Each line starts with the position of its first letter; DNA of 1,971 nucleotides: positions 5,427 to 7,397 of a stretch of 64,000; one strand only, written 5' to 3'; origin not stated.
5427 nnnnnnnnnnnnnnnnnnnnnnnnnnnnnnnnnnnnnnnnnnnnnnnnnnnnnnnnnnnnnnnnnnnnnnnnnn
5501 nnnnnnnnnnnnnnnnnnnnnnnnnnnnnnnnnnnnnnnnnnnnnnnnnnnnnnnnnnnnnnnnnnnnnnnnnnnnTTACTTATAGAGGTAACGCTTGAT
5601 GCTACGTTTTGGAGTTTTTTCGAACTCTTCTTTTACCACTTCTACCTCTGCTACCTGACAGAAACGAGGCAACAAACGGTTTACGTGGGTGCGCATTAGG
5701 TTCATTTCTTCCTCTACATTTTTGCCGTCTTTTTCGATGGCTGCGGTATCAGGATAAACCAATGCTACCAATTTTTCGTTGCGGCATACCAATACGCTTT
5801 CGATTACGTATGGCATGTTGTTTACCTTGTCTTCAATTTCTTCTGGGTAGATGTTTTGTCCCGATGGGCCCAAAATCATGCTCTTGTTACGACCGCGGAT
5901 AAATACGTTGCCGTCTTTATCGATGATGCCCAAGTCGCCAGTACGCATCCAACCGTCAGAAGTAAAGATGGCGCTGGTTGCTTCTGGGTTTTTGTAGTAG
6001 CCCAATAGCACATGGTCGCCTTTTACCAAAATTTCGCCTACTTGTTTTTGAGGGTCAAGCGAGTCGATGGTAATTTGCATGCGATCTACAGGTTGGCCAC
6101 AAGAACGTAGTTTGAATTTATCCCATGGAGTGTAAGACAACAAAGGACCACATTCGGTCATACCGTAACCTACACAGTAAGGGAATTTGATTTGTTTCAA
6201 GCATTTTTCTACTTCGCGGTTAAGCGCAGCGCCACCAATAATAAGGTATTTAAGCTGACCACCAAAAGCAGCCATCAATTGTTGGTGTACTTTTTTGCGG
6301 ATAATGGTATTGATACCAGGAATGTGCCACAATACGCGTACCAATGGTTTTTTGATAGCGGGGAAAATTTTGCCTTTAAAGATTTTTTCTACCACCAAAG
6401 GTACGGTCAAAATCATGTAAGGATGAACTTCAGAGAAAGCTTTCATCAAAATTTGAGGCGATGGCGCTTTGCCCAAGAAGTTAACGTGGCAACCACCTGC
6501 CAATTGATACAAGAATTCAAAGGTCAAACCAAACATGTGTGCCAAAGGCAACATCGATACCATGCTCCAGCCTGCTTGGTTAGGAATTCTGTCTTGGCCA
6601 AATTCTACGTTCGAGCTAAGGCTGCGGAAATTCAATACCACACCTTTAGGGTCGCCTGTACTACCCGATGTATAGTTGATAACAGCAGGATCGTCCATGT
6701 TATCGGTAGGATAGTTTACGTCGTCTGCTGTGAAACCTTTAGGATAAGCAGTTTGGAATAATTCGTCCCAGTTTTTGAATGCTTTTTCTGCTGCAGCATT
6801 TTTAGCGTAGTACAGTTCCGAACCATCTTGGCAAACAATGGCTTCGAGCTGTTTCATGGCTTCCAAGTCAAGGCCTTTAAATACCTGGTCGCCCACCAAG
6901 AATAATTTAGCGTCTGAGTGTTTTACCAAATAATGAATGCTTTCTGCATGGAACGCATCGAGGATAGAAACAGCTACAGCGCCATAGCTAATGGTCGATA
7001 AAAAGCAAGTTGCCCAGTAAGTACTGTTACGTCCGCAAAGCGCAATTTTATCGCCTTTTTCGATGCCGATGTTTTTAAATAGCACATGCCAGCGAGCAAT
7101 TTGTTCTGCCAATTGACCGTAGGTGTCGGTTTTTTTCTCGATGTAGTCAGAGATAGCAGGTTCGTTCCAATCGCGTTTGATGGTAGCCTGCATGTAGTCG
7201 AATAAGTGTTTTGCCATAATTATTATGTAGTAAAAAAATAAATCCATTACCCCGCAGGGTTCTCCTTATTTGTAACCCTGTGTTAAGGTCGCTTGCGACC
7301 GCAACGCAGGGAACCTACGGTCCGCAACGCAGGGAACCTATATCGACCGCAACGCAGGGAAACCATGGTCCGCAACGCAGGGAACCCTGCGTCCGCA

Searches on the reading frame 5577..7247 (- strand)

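Call 19: search_protein_families(library=pfam, proteins=[window:5577-7247:-], max_evalue=0.001)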
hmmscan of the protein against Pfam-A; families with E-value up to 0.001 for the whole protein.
window:5577-7247:- (556 aa): 2 families
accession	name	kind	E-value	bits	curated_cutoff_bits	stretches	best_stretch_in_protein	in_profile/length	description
PF00501.34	AMP-binding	-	5.9e-62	210.1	29.9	1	24-418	6-384/384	AMP-binding enzyme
PF23562.2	AMP-binding_C_3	-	0.00021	22.1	20.8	1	461-552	7-105/124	AMP-binding enzyme C-terminal domain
